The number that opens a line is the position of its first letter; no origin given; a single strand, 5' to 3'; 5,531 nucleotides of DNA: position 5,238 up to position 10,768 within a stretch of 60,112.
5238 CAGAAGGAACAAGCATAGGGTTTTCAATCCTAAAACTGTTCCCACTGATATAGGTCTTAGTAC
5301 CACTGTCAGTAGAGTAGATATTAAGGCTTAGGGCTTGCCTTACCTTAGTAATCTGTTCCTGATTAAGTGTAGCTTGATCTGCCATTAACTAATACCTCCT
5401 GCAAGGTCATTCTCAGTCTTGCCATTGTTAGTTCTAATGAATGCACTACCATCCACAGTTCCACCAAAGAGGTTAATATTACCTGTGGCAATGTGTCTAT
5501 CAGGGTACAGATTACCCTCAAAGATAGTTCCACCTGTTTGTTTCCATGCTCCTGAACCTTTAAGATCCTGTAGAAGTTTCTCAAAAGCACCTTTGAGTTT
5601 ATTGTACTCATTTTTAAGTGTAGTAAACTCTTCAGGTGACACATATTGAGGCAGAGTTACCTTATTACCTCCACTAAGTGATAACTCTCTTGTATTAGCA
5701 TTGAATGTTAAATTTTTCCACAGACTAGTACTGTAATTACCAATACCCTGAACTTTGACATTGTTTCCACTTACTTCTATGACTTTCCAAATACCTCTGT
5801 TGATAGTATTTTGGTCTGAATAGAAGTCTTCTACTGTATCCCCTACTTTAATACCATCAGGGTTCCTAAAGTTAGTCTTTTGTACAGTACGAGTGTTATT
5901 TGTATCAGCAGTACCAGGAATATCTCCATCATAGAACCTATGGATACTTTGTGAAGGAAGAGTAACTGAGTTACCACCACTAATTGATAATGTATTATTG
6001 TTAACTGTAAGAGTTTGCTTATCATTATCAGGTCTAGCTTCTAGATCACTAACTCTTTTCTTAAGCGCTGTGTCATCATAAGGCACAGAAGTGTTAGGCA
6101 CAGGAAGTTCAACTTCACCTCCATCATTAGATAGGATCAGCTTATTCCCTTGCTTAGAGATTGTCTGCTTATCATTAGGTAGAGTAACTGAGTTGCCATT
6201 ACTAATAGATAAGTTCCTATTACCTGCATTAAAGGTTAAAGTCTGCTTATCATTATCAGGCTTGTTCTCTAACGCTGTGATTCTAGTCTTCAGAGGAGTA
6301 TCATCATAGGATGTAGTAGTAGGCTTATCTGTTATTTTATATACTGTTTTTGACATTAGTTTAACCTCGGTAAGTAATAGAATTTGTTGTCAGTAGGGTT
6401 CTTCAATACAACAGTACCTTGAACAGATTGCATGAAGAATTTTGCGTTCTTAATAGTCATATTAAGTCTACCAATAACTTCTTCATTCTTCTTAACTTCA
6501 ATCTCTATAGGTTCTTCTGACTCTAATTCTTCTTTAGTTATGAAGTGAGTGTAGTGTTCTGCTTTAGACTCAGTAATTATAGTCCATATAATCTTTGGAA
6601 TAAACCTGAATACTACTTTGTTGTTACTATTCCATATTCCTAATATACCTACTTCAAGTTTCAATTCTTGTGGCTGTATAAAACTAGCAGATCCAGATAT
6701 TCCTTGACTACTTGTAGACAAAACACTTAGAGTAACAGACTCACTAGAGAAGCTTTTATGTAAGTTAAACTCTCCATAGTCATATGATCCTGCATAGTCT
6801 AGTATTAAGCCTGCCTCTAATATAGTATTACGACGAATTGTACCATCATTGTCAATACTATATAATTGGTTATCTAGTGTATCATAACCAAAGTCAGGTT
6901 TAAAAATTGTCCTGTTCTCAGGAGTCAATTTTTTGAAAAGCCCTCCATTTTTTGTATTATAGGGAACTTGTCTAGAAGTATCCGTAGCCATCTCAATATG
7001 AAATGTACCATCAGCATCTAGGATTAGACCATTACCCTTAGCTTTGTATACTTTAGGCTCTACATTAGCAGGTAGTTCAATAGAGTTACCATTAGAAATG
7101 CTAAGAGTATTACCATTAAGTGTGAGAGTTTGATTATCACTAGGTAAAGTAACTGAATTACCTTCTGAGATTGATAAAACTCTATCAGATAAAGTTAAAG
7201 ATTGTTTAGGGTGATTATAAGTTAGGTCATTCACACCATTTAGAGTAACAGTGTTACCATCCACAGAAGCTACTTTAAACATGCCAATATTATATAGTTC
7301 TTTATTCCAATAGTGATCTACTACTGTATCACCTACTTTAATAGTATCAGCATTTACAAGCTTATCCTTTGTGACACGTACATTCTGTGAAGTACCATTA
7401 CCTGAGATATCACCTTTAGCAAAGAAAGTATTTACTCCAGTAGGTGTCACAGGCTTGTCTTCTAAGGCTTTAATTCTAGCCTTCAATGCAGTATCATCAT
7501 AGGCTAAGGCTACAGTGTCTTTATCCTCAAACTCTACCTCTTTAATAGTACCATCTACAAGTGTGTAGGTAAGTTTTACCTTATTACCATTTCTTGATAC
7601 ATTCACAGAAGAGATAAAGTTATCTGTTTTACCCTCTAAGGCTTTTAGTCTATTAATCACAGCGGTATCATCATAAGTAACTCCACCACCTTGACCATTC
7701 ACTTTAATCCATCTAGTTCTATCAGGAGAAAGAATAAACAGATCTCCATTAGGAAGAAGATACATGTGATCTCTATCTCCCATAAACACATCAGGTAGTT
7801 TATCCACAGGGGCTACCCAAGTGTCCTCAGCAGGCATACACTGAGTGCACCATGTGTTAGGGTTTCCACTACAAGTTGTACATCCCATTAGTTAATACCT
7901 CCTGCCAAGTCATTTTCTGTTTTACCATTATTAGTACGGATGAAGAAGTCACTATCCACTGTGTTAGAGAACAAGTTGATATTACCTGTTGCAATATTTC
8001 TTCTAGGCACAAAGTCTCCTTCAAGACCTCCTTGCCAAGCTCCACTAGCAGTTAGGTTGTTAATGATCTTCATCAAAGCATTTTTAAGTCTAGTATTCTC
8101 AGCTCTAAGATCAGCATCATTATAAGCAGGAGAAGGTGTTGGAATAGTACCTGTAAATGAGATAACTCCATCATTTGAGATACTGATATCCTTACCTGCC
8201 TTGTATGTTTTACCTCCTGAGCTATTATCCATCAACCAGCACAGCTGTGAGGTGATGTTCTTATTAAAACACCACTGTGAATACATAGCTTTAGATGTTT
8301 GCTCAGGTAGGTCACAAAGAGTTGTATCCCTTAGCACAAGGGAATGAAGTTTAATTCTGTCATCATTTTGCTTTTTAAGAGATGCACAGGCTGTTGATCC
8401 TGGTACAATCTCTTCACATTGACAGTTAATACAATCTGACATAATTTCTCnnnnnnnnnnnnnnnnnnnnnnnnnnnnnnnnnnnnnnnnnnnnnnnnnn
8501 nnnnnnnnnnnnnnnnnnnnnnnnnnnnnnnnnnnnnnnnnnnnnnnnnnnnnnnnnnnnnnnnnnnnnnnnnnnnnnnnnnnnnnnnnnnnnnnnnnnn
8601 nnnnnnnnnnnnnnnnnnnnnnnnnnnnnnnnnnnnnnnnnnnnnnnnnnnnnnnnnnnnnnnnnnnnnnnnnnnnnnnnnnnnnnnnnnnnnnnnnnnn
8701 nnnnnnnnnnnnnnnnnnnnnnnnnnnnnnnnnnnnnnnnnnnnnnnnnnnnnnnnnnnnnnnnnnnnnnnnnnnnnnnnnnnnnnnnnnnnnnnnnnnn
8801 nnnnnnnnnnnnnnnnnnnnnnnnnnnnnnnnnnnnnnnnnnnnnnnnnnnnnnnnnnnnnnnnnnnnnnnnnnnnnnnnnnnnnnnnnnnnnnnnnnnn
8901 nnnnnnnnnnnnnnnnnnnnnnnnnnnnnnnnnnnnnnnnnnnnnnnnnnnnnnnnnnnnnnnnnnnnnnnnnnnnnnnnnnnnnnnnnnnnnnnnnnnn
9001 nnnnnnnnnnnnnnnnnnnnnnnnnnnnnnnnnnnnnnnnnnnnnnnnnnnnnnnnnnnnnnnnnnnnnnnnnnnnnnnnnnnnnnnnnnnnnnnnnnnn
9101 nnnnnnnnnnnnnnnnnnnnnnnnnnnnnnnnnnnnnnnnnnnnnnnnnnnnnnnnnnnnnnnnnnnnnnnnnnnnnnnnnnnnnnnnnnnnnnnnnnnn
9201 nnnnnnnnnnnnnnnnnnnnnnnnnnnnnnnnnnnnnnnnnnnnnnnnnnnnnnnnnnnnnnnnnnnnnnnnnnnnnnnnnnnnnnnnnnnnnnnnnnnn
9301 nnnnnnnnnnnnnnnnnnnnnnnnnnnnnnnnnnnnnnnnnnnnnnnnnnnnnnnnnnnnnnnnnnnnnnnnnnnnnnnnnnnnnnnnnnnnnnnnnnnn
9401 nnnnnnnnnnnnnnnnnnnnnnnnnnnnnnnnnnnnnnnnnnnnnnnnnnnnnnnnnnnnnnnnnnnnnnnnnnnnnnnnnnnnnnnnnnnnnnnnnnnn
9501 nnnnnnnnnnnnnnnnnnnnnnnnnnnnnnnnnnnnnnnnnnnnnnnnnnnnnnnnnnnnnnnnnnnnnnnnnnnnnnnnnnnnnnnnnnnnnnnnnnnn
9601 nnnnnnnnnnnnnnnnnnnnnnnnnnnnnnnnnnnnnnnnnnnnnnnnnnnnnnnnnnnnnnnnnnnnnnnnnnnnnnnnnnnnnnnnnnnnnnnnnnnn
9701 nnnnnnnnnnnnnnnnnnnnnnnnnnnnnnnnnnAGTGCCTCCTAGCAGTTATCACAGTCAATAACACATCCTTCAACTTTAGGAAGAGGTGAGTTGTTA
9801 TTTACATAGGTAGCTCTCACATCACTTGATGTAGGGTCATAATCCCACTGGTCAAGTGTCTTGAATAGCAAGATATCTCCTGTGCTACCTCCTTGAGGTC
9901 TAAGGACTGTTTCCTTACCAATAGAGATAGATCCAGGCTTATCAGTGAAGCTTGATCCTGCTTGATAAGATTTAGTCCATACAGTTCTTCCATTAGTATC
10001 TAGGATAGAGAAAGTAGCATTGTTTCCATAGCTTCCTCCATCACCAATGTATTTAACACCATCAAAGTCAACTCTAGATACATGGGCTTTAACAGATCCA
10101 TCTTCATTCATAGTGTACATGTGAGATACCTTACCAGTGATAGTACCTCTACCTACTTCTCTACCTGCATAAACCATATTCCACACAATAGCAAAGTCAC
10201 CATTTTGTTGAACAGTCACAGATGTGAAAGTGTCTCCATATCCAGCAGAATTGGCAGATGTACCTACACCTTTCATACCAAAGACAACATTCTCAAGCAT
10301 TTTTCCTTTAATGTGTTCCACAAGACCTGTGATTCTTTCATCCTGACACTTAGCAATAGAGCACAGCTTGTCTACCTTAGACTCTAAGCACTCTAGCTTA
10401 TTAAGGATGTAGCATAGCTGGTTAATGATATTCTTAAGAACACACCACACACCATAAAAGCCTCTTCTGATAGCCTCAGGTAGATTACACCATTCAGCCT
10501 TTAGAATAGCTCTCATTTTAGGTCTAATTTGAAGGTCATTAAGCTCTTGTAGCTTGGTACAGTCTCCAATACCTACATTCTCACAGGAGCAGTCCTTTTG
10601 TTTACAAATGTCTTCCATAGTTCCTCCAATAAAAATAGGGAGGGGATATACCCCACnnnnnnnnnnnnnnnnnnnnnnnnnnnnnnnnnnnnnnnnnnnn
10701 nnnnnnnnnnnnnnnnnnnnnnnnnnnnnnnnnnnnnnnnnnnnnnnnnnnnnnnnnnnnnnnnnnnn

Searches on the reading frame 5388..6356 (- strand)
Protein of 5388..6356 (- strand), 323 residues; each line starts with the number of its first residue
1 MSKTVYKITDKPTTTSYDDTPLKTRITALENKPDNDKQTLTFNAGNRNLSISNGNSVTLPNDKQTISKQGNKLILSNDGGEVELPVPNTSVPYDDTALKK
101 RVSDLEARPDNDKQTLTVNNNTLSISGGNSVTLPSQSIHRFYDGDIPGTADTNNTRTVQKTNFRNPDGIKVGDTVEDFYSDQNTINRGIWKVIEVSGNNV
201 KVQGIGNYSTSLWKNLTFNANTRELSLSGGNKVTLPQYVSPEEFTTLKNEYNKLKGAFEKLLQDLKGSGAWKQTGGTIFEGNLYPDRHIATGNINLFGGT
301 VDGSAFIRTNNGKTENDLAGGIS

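Call 22: search_protein_families(library=phrogs, proteins=[window:5388-6356:-], max_evalue=0.0001)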
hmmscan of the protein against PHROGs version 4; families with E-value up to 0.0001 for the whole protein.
window:5388-6356:- (323 aa): 4 families
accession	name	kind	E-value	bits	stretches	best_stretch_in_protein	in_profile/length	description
phrog_17155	-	unknown function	5.6e-15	56.8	1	241-322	181-258/277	-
phrog_7547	-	unknown function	1.9e-13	50.6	1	243-322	747-824/824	-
phrog_27035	-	unknown function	5.8e-06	27.4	0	7-56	65-111/260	-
phrog_32123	-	unknown function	8.3e-05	22.1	0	13-54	180-221/532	-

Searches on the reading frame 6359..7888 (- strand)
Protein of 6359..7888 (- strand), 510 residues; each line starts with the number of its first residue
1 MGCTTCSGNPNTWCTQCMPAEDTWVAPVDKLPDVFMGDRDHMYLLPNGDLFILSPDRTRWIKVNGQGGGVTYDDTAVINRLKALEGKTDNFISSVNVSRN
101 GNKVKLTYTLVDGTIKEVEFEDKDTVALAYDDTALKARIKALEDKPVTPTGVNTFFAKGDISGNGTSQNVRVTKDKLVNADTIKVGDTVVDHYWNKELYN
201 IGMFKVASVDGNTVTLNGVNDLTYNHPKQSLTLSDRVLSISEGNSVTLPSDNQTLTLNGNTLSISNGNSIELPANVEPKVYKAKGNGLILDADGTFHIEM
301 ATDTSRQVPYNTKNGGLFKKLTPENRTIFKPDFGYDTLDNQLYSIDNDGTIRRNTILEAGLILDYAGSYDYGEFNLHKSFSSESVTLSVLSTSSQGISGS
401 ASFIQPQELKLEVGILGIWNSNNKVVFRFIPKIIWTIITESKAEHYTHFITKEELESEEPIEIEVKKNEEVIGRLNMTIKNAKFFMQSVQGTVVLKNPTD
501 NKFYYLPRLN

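Call 22: search_protein_families(library=phrogs, proteins=[window:6359-7888:-], max_evalue=0.0001)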
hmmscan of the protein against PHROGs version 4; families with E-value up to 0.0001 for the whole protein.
window:6359-7888:- (510 aa): 1 family
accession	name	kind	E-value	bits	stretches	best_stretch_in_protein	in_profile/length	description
phrog_20172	-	unknown function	9.9e-05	23.4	0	24-66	13-55/128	-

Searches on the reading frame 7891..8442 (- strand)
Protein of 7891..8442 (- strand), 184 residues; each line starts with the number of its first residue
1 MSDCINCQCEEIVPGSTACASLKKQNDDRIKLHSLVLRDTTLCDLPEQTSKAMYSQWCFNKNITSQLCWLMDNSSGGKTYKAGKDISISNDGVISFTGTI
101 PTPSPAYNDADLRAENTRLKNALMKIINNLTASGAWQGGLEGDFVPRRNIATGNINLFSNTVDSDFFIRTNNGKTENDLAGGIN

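Call 22: search_protein_families(library=phrogs, proteins=[window:7891-8442:-], max_evalue=0.0001)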
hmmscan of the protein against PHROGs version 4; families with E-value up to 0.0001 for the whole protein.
window:7891-8442:- (184 aa): 2 families
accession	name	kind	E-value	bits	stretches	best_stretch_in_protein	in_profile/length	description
phrog_17155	-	unknown function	1.7e-15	58.5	1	109-183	184-258/277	-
phrog_7547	-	unknown function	2e-06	27.4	1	120-183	759-824/824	-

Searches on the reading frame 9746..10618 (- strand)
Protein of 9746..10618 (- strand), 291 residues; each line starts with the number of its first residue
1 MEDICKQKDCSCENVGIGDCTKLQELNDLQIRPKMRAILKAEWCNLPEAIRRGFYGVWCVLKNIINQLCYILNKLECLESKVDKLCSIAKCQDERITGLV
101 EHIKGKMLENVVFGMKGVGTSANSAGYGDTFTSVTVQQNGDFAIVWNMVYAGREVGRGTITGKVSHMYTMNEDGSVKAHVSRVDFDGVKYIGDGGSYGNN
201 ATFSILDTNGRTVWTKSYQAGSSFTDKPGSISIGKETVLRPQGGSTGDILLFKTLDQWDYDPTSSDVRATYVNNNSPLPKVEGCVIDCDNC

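Call 23: search_protein_families(library=phrogs, proteins=[window:9746-10618:-], max_evalue=0.0001)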
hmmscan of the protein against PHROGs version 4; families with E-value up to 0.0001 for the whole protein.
window:9746-10618:- (291 aa): 0 families

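Call 25: search_protein_families(library=pfam, proteins=[window:9746-10618:-], max_evalue=0.01)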
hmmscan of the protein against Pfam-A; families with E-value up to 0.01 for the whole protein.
window:9746-10618:- (291 aa): 1 family
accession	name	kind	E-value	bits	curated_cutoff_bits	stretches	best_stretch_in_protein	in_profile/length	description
PF18220.6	BspA_v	-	1.3e-13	51.4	25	1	125-273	1-150/150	Adhesin BspA variable domain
